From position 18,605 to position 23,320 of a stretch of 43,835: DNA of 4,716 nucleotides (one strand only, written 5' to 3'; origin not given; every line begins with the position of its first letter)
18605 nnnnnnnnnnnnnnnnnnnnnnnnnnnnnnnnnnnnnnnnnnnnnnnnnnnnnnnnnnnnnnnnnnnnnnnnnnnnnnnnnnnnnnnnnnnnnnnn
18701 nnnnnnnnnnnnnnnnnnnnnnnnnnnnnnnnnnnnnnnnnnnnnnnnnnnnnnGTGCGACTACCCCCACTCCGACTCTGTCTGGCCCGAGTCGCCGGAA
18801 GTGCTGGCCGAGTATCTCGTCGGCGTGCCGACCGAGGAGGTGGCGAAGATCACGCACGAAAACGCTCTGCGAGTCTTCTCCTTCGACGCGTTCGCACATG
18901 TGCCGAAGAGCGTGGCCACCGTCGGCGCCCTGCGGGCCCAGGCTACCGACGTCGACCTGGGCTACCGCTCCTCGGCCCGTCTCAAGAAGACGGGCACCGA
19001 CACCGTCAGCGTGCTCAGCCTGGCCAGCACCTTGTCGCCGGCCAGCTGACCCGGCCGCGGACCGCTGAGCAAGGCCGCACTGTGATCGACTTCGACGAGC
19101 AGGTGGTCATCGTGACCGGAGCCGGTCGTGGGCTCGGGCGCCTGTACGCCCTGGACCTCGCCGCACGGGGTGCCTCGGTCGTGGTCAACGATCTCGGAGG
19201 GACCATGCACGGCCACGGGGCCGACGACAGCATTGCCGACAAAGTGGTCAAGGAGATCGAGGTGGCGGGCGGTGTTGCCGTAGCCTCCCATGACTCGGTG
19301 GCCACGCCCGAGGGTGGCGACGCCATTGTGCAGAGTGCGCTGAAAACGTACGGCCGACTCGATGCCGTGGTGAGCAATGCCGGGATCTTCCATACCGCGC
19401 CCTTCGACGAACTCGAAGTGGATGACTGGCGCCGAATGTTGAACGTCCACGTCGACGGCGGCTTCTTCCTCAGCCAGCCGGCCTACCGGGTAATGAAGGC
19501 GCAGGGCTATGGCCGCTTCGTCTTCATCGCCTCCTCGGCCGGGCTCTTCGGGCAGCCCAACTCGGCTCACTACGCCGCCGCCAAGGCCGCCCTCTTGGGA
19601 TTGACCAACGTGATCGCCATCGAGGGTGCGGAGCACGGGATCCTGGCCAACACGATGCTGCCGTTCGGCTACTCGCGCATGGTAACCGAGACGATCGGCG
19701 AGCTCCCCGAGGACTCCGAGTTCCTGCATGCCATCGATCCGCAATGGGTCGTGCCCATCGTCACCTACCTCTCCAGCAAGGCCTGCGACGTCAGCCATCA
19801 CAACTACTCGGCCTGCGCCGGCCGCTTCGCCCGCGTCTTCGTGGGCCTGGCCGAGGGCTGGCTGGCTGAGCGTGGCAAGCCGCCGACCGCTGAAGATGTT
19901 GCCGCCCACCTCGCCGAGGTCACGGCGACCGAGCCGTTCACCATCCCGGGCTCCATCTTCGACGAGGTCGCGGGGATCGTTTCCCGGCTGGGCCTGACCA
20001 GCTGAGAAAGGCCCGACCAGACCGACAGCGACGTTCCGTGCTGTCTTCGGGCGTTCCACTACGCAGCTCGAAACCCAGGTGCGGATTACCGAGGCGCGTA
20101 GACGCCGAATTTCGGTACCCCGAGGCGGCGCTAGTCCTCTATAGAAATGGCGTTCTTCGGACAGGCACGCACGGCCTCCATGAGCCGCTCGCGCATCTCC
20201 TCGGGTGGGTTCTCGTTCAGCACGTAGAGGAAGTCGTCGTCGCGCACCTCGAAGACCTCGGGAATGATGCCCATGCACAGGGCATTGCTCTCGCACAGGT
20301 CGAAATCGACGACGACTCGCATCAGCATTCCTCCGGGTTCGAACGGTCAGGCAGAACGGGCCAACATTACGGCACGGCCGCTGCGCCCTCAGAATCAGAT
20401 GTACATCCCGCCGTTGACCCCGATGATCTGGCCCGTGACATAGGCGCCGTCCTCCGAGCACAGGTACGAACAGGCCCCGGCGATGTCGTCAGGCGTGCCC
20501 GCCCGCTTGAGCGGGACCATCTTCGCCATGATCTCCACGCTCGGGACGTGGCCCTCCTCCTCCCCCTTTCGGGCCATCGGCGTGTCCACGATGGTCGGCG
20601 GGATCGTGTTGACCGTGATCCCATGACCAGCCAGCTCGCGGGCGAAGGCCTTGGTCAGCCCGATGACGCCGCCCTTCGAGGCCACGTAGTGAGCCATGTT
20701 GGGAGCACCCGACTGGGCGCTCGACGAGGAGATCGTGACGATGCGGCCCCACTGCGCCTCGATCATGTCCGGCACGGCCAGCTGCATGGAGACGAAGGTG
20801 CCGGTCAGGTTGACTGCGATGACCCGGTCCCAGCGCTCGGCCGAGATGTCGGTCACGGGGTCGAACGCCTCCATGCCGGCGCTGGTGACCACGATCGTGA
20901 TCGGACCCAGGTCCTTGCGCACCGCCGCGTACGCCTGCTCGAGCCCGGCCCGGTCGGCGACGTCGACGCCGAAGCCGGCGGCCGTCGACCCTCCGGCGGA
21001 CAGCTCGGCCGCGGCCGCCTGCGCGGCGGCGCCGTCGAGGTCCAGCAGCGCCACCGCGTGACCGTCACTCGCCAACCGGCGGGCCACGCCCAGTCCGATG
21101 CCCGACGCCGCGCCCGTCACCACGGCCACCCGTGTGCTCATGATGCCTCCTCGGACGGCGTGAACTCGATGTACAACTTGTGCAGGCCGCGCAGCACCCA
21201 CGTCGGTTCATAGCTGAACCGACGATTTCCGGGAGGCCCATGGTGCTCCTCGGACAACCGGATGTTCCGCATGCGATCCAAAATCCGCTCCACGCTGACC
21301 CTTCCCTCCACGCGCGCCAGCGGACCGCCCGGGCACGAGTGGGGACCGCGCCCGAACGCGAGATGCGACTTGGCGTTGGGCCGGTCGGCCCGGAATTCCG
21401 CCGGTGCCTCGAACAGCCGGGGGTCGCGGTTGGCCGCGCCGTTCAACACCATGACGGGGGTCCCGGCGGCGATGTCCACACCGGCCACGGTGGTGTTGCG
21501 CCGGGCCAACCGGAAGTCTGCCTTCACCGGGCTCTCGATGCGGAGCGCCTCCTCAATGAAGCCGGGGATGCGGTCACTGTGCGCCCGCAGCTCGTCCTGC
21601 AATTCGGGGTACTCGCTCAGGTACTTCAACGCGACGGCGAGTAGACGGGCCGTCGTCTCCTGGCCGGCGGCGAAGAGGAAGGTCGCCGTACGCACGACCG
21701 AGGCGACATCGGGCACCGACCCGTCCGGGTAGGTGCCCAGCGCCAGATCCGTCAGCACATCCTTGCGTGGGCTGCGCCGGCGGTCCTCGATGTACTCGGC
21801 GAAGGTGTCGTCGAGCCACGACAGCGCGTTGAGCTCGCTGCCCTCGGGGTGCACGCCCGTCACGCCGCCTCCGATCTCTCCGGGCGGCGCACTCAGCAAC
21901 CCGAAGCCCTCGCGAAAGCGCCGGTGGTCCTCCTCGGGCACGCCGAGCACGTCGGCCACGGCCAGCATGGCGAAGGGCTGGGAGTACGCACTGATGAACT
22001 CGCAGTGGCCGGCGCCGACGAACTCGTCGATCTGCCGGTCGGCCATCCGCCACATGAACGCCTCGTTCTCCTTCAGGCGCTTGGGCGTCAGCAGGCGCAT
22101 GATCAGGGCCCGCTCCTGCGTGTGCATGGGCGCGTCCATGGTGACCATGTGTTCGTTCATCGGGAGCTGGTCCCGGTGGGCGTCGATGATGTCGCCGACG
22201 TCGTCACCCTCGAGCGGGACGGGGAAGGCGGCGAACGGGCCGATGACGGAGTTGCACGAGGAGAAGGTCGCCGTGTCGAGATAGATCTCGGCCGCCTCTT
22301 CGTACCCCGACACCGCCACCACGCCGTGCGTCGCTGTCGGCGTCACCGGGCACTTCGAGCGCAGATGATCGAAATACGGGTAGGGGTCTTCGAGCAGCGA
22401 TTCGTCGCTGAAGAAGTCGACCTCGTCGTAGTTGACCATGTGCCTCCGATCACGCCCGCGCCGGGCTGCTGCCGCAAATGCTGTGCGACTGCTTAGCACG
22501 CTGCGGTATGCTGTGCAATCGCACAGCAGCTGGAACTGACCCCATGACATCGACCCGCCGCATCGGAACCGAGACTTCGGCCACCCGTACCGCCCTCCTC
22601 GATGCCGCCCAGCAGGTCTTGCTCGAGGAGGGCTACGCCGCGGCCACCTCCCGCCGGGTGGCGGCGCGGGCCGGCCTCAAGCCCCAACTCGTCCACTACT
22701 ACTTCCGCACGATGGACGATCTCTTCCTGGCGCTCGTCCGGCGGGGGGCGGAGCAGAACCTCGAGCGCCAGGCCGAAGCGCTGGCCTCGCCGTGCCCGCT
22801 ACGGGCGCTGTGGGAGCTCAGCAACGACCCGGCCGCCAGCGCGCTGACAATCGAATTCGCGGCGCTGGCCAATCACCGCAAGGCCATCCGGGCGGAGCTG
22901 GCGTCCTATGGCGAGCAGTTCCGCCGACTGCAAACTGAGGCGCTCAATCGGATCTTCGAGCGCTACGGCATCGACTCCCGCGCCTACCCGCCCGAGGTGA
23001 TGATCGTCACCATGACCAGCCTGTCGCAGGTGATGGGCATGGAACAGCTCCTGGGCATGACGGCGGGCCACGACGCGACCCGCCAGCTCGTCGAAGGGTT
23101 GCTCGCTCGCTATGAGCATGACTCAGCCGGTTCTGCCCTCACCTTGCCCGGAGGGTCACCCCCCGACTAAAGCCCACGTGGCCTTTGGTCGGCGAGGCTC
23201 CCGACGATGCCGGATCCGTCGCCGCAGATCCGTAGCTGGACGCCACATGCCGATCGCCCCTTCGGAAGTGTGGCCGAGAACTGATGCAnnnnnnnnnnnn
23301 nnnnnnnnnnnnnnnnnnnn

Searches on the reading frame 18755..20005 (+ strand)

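Call 9: search_protein_families(library=pfam, proteins=[window:18755-20005:+], max_evalue=0.00001)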
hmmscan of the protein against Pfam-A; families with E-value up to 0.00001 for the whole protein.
window:18755-20005:+ (416 aa): 3 families
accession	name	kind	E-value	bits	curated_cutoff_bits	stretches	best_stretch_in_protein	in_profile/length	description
PF00106.31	adh_short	-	6.7e-37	127.3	26.6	1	116-304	1-180/195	short chain dehydrogenase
PF13561.12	adh_short_C2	-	3.1e-28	99.4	27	1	122-316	1-186/236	Enoyl-(Acyl carrier protein) reductase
PF08659.16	KR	-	4.1e-16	59.9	22.6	1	118-285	3-161/180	KR domain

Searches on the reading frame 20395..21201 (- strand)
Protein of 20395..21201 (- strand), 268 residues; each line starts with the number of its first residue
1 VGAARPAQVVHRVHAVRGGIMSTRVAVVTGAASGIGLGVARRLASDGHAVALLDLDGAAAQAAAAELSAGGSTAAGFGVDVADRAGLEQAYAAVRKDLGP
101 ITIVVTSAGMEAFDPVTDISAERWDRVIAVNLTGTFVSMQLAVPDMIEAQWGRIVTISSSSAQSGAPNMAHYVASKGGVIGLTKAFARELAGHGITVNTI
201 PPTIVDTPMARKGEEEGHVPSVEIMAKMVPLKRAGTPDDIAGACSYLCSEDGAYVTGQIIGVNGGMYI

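Call 9: search_protein_families(library=pfam, proteins=[window:20395-21201:-], max_evalue=0.00001)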
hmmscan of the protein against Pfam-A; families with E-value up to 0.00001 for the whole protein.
window:20395-21201:- (268 aa): 4 families
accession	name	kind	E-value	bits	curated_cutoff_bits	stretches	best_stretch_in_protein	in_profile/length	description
PF13561.12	adh_short_C2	-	6e-61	206.5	27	1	30-266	1-235/236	Enoyl-(Acyl carrier protein) reductase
PF00106.31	adh_short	-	4.6e-57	193.1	26.6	1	24-213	1-190/195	short chain dehydrogenase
PF08659.16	KR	-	1.7e-15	57.8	22.6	1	27-177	4-154/180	KR domain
PF23441.1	SDR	-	3.2e-08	33.7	27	1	25-267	9-256/258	SDR-like rossmann domain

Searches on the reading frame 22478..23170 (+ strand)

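Call 9: search_protein_families(library=pfam, proteins=[window:22478-23170:+], max_evalue=0.00001)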
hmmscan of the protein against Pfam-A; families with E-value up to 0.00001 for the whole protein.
window:22478-23170:+ (230 aa): 1 family
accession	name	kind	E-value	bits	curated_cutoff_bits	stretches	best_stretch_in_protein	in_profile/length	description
PF00440.29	TetR_N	-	2.9e-12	46.6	24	1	40-86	1-47/47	Bacterial regulatory proteins, tetR family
